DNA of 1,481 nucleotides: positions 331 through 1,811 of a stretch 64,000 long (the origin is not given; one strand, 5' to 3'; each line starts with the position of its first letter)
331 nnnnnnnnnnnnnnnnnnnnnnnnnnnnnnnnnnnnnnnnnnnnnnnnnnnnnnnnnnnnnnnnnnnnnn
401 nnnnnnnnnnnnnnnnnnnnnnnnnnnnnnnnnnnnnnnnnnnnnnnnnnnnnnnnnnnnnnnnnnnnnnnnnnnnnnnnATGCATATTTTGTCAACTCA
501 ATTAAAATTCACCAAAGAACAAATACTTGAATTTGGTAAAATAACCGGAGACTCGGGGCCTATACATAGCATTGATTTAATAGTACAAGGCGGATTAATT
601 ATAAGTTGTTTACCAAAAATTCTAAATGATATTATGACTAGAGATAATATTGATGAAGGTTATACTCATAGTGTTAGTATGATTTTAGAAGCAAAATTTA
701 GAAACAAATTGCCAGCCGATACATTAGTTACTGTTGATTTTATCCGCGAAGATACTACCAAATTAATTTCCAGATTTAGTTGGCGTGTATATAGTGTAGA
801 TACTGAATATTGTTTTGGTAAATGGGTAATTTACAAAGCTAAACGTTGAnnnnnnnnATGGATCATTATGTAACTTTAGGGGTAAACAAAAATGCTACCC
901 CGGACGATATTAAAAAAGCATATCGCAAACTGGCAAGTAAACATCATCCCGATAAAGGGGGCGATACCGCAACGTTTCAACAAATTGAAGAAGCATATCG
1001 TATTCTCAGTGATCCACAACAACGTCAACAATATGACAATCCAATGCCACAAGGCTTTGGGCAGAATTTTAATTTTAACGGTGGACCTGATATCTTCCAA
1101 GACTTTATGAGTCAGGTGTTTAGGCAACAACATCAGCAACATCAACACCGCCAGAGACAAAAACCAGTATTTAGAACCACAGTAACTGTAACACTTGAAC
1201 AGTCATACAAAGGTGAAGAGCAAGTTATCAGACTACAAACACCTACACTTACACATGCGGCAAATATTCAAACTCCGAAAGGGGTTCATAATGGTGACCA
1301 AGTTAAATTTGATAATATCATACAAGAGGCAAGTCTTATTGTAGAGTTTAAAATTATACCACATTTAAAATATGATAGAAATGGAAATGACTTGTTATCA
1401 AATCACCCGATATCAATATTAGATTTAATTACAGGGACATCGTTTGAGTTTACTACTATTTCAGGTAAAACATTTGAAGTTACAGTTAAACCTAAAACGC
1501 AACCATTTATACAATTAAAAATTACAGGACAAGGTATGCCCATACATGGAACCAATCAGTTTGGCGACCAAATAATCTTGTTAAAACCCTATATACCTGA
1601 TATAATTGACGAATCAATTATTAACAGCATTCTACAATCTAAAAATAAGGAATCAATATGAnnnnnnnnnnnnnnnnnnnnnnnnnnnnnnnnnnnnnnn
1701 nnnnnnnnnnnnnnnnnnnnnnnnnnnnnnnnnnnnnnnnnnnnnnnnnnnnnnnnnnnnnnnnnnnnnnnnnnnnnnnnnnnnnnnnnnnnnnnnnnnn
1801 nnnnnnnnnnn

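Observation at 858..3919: Phage-encoded J-domain protein plus a ClpA-like unfoldase with a ClpP-docking loop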

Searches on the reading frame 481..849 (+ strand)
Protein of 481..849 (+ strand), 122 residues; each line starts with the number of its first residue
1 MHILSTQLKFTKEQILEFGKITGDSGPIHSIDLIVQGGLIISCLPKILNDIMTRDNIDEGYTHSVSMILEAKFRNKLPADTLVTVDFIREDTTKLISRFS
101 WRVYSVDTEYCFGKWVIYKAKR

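Call 3: search_protein_families(library=pfam, proteins=[window:481-849:+], max_evalue=0.01)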
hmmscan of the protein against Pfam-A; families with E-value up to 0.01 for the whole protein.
window:481-849:+ (122 aa): 0 families

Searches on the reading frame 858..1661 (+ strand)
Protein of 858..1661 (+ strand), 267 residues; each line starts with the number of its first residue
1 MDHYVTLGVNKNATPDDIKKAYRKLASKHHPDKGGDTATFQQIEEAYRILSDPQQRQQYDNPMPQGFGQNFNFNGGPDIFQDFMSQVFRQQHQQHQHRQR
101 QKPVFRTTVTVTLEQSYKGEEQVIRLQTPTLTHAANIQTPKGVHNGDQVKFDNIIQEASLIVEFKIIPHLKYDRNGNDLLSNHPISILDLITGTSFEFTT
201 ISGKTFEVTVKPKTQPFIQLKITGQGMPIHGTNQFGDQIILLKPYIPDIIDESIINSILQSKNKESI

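Call 3: search_protein_families(library=pfam, proteins=[window:858-1661:+], max_evalue=0.01)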
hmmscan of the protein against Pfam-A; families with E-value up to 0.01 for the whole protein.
window:858-1661:+ (267 aa): 2 families
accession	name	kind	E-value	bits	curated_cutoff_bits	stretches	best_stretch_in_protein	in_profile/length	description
PF01556.23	DnaJ_C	-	4e-23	82.6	26.6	1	106-247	2-152/152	DnaJ C terminal domain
PF00226.36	DnaJ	-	4e-23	81.7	27.8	1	2-60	1-63/63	DnaJ domain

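Call 4: search_protein_families(library=ncbifam, proteins=[window:858-1661:+], max_evalue=0.001)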
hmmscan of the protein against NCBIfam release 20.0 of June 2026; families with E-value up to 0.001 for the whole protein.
window:858-1661:+ (267 aa): 13 families
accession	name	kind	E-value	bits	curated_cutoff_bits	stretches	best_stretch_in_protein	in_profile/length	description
TIGR02349.1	DnaJ_bact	equivalog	2.4e-43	148.9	377.2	2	2-128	1-142/354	molecular chaperone DnaJ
NF008035.0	PRK10767.1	subfamily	1e-38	133.4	338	2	2-128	5-140/374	molecular chaperone DnaJ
NF010871.0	PRK14278.1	equivalog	1.3e-32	113.2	502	2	2-135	4-145/378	molecular chaperone DnaJ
NF010892.0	PRK14299.1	equivalog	6e-30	104.5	392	1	2-247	5-269/291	chaperone protein DnaJ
NF010885.0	PRK14292.1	equivalog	1.8e-29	102.9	585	2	1-126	2-136/371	chaperone protein DnaJ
NF010874.0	PRK14281.1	equivalog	2.4e-27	96.1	619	2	2-75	4-81/397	chaperone protein DnaJ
NF010894.0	PRK14301.1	equivalog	3.4e-25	88.8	548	2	2-126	5-141/373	chaperone protein DnaJ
NF010872.0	PRK14279.1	equivalog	8e-24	84.5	556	2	2-62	10-74/394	molecular chaperone DnaJ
NF007618.0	PRK10266.1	equivalog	1.3e-21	77.4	403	1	2-254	5-283/306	curved DNA-binding protein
NF037946.1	terminal_TopJ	equivalog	7.6e-21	74.3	300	1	2-99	6-106/810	terminal organelle assembly protein TopJ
TIGR03835.1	termin_org_DnaJ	equivalog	1.7e-17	63.2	512.25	1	2-88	3-92/871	terminal organelle assembly protein TopJ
NF050028.1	CldAdptActJ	equivalog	1.8e-11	44.4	150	1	2-59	3-69/93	cold adaptation protein ActJcold adaptation protein ActJ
NF006948.0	PRK09430.1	equivalog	4.5e-08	33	162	1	3-33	202-232/267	co-chaperone DjlA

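Call 9: search_protein_families(library=phrogs, proteins=[window:858-1661:+], max_evalue=0.00001)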
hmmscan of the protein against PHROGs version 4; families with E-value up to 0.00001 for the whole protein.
window:858-1661:+ (267 aa): 7 families
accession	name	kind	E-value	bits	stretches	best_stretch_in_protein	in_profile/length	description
phrog_14336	-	unknown function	8.1e-40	138.2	2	1-133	4-147/363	-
phrog_2778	-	unknown function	7.1e-12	46.6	1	2-61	36-97/239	-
phrog_13942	-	unknown function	2.1e-10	41.4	1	6-51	20-65/336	-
phrog_11153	-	unknown function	2.2e-08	35.2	1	3-61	7-68/337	-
phrog_9210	-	unknown function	4.6e-08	33.9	1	6-51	154-200/204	-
phrog_31004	-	unknown function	7.8e-07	30.5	1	1-52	1-56/156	-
phrog_15863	-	unknown function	1.8e-06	28.5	1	14-57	155-200/312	-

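Call 12: search_dna_similar(query=window:858-1661:+, collection=phages, mode=protein, max_rows=40)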
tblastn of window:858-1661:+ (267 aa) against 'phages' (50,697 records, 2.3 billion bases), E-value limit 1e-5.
Records with a match: 49; places in all: 53; records where one place covers at least 80% of the query: 6.
Best place of each record, by identity: <60% 49.
By first word of the organism name: uncultured 9; Bacillus 8; Prevotella 6; Acinetobacter 4; Bacteriophage 3; Agrobacterium 2; Salmonella 2; Listeria 2; Brevundimonas 2; Alteromonas 2; and 9 more.
By host as written in the record: - 16; Prevotella sp. 6; Bacillus cereus 4; Agrobacterium tumefaciens C58 2; Listeria monocytogenes 2; Brevundimonas pondensis LVF1 2; Alteromonas confluentis DSSK2-12 2; Bacillus cohnii 2; and 12 more.
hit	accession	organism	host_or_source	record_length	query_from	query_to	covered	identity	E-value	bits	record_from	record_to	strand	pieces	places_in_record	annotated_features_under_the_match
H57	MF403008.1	Agrobacterium phage Atu_ph07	Agrobacterium tumefaciens C58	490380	1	262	98%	26.9%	1e-20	97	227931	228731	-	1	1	chaperone protein DnaJ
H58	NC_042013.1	Agrobacterium phage Atu_ph07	Agrobacterium tumefaciens C58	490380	1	262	98%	26.9%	1e-20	97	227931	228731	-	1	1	chaperone protein DnaJ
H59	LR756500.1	uncultured phage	metagenomic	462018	4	250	93%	28.0%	1e-14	79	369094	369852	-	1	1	record has no annotation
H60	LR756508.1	uncultured phage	metagenomic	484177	2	254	95%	26.3%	1e-12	73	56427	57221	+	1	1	record has no annotation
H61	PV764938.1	Sinorhizobium phage Phosso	Sinohrizobium meliloti NRRL L-50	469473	1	236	88%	24.7%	2e-14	79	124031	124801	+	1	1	chaperonin DnaJ-like protein | hypothetical protein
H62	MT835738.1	Bacteriophage sp.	human fecal samples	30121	2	216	81%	23.9%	2e-8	61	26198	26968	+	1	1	record has no annotation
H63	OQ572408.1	Pseudomonas phage Y6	Pseudomonas aeruginosa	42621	2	141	52%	33.8%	1e-9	64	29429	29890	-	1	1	record has no annotation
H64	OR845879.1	Escherichia phage ECO95 1-6-1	Escherichia coli O157:H7 ATCC 43895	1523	2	131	49%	33.3%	1e-10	67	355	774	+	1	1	record has no annotation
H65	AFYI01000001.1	Salmonella enterica subsp. enterica serovar Infantis str. ...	Homo sapiens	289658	2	131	49%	33.3%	2e-10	67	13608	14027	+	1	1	chaperone protein DnaJ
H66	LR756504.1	uncultured phage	metagenomic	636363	2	62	23%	59.0%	2e-16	84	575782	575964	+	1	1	record has no annotation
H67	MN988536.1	Rhizobium phage RHph_N65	Rhizobium phaseoli INC1-2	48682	4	61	22%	56.9%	3e-11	69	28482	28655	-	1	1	putative protease/scaffold protein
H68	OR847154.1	Listeria phage LM 4-11-1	Listeria monocytogenes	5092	2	60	22%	54.8%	9e-11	67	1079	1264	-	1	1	record has no annotation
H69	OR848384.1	Listeria phage LM 4-14-1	Listeria monocytogenes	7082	2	60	22%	54.8%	9e-11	67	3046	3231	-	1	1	record has no annotation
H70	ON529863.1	Brevundimonas phage vB_BpoS-Polewnik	Brevundimonas pondensis LVF1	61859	3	60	22%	55.2%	5e-11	68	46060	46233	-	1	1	curved DNA-binding protein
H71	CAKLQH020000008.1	Acinetobacter phage MD-2021a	not known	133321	2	60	22%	54.0%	1e-11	70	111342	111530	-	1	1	dnaJ: chaperone protein DnaJ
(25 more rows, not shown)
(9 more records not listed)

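Call 62: search_solved_structures(query=window:858-1658:+, max_evalue=0.00001, show_alignments=1)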
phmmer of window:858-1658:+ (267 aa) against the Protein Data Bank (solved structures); distinct sequences matched with E-value up to 0.00001: 54.
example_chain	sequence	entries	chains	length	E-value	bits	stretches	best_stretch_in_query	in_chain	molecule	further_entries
6psi_A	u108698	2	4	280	2.2e-24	89.5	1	2-248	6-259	Chaperone protein DnaJ 2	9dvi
4j80_A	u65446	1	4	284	2.3e-21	79.6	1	2-248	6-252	Chaperone protein DnaJ 2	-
6jzb_A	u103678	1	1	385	1.1e-18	70.9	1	3-126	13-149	Chaperone protein DnaJ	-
7zhs_A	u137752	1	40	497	2.4e-16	63.1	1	4-72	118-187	Ubiquitin-like protein SMT3,DnaJ homolog subfamily A member 2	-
8e2o_A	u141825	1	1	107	7.1e-16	61.6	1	3-94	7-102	Isoform 2 of DnaJ homolog subfamily A member 1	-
8j07_U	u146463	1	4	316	1e-15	61.1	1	2-67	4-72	DnaJ homolog subfamily B member 13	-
7jtk_Y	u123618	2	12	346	2.8e-15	59.7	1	1-60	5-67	Flagellar radial spoke protein 16 | Radial spoke protein 16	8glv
3lz8_A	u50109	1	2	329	5.5e-15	58.7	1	2-252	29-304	Putative chaperone DnaJ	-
2lo1_A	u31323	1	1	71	3.4e-14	56.1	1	3-61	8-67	DnaJ homolog subfamily A member 1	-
1bq0_A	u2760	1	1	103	5.2e-14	55.5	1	2-88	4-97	DNAJ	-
1xbl_A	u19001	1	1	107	5.5e-14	55.4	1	2-88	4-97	DNAJ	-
5nro_B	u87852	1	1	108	5.6e-14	55.4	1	2-88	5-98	Chaperone protein DnaJ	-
2m6y_A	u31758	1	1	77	5.8e-14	55.3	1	3-61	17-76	DnaJ homolog subfamily A member 1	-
8wzb_B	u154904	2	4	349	7.9e-14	54.9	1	1-67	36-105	DnaJ homolog subfamily B member 13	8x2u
9e5c_3l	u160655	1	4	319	1e-13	54.5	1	134-248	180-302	Chaperone protein DNAJ, putative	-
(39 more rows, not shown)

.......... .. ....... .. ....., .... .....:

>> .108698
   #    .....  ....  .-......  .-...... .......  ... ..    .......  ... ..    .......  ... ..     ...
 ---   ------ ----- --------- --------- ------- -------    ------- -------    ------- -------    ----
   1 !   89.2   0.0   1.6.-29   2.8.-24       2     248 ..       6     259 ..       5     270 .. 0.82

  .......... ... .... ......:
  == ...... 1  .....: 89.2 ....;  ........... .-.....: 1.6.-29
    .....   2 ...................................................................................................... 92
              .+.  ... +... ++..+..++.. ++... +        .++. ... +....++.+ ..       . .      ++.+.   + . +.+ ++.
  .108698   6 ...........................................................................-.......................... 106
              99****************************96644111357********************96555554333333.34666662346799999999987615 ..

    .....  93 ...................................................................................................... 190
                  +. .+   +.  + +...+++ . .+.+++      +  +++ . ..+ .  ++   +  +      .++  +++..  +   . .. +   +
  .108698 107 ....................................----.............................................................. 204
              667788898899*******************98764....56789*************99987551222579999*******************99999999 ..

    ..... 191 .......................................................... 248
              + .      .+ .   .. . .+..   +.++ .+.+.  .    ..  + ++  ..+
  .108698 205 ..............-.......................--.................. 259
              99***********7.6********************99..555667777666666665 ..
